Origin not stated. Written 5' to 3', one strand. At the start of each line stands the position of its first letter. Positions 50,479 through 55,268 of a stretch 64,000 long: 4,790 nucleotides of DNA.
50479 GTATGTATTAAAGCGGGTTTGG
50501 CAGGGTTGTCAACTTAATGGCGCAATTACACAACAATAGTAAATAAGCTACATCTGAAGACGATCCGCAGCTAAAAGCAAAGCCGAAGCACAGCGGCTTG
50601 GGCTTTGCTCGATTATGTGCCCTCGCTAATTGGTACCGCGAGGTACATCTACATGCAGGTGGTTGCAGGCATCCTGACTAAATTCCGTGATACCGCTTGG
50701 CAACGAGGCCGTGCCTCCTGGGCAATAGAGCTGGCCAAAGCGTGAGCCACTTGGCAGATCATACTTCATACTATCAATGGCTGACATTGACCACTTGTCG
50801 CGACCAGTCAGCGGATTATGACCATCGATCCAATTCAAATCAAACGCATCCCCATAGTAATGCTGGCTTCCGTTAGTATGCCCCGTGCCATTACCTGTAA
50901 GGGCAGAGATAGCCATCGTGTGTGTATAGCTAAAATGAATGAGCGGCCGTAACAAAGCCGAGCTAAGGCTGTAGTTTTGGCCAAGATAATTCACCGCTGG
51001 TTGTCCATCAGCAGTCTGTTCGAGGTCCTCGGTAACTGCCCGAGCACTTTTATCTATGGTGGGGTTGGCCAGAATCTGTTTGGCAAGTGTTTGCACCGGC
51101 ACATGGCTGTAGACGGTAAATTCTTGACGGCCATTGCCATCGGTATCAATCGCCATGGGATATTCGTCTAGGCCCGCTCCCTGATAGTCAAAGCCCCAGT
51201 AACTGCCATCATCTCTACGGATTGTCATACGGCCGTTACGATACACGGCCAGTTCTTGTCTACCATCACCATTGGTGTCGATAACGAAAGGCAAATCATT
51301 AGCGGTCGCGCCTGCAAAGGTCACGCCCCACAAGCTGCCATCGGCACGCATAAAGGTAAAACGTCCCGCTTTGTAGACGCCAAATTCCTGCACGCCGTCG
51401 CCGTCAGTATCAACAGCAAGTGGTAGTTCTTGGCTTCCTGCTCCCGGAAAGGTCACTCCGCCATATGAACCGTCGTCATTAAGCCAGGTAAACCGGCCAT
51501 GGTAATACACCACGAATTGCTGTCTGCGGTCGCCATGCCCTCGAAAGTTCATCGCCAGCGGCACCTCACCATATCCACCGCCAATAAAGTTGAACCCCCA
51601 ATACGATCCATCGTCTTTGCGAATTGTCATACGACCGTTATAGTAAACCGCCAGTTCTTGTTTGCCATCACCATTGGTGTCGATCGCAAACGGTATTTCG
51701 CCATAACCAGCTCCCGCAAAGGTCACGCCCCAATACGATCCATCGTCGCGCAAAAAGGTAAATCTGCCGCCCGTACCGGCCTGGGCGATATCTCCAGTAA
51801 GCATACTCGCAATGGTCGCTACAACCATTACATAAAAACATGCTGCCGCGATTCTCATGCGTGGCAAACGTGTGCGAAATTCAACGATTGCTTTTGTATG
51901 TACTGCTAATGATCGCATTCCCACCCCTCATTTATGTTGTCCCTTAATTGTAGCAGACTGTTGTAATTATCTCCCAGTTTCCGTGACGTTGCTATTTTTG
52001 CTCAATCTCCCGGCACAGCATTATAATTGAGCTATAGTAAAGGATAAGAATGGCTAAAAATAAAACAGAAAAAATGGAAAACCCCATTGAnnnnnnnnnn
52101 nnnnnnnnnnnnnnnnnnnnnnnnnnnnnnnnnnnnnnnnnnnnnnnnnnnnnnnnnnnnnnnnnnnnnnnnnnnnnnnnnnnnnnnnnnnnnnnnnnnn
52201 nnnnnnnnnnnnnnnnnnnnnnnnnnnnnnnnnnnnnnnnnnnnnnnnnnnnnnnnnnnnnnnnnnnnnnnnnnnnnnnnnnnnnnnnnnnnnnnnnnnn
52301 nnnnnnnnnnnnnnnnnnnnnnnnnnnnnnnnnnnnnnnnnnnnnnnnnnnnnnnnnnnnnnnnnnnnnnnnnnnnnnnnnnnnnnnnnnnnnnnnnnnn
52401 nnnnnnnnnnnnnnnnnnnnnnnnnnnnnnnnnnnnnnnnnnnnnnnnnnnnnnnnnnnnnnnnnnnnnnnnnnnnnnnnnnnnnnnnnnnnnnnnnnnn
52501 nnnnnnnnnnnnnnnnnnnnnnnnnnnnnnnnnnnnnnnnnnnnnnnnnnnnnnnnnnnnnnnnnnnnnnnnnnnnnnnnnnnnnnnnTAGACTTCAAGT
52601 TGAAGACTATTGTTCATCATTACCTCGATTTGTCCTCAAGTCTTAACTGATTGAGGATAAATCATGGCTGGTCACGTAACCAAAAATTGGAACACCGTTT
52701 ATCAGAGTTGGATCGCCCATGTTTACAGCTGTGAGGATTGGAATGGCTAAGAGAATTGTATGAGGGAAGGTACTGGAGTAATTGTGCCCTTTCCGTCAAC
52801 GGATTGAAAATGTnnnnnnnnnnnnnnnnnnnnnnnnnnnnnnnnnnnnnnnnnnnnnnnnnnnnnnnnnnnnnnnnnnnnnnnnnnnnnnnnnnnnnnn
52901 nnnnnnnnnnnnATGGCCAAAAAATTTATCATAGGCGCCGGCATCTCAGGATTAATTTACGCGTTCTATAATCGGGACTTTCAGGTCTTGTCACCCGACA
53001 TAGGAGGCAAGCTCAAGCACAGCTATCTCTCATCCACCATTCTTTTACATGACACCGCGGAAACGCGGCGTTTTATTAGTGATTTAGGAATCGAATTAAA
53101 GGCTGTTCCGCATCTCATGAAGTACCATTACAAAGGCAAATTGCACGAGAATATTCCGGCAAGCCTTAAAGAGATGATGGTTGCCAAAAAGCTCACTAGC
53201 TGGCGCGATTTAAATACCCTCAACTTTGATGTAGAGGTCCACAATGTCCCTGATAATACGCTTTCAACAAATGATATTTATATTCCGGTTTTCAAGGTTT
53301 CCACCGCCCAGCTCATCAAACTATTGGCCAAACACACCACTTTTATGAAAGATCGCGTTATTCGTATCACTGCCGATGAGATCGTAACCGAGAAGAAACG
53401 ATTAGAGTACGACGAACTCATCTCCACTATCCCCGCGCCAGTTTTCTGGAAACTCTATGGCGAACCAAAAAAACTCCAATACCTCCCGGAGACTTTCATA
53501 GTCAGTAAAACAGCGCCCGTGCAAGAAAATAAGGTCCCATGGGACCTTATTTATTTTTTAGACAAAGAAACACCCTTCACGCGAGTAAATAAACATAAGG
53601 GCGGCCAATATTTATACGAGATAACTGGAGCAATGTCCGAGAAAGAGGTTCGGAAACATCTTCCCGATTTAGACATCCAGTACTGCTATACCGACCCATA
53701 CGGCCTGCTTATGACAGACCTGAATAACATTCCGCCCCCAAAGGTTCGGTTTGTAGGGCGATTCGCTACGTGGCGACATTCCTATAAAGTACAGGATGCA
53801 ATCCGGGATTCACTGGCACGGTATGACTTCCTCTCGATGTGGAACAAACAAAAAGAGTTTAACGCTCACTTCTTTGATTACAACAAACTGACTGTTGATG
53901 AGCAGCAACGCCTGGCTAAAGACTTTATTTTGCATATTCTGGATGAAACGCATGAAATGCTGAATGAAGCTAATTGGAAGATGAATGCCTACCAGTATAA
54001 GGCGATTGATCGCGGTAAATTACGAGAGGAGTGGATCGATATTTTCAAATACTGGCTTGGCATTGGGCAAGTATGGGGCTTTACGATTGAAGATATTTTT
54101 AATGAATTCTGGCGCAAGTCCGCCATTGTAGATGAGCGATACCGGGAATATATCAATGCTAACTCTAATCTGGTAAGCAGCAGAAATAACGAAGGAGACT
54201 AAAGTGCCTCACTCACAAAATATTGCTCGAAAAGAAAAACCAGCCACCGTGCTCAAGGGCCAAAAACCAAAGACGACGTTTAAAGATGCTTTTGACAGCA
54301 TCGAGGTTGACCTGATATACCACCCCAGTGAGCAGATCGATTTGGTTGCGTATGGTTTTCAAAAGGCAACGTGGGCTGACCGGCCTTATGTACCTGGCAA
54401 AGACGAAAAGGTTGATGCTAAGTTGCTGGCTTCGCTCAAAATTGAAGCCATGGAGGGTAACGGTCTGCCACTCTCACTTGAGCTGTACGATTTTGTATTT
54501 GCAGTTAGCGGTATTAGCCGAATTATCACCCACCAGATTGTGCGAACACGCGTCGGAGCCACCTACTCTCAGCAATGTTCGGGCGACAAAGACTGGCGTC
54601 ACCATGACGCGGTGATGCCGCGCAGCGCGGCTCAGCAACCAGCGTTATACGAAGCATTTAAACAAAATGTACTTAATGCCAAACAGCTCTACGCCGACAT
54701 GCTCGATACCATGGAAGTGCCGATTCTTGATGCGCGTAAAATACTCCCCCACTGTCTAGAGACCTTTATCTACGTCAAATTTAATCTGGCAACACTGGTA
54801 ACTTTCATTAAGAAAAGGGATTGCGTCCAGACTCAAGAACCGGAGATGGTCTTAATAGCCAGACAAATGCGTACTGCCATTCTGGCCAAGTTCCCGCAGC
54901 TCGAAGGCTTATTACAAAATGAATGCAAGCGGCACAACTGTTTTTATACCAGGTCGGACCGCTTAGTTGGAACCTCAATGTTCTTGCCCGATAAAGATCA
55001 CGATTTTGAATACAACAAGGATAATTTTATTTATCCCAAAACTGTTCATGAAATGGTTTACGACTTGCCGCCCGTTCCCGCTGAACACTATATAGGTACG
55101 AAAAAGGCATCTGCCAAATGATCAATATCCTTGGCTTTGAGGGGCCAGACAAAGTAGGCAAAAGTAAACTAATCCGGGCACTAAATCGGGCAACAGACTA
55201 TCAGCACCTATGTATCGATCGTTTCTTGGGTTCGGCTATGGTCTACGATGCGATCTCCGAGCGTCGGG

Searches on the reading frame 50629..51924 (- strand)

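Call 90: search_protein_families(library=pfam, proteins=[window:50629-51924:-], max_evalue=0.001)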
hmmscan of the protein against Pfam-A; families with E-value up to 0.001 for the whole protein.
window:50629-51924:- (432 aa): 2 families
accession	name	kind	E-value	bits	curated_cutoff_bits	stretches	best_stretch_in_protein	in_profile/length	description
PF01839.29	FG-GAP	-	3.1e-07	30.6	22.1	0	80-98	7-25/37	FG-GAP repeat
PF16308.10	DUF4950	-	0.00018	21.7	25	0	180-241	59-120/191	Domain of unknown function (DUF4950)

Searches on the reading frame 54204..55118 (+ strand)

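Call 90: search_protein_families(library=pfam, proteins=[window:54204-55118:+], max_evalue=0.001)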
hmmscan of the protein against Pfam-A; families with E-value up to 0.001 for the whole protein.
window:54204-55118:+ (305 aa): 1 family
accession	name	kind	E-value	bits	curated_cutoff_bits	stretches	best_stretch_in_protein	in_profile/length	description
PF02511.20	Thy1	-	2.6e-23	83.2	24.8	1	91-231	53-190/191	Thymidylate synthase complementing protein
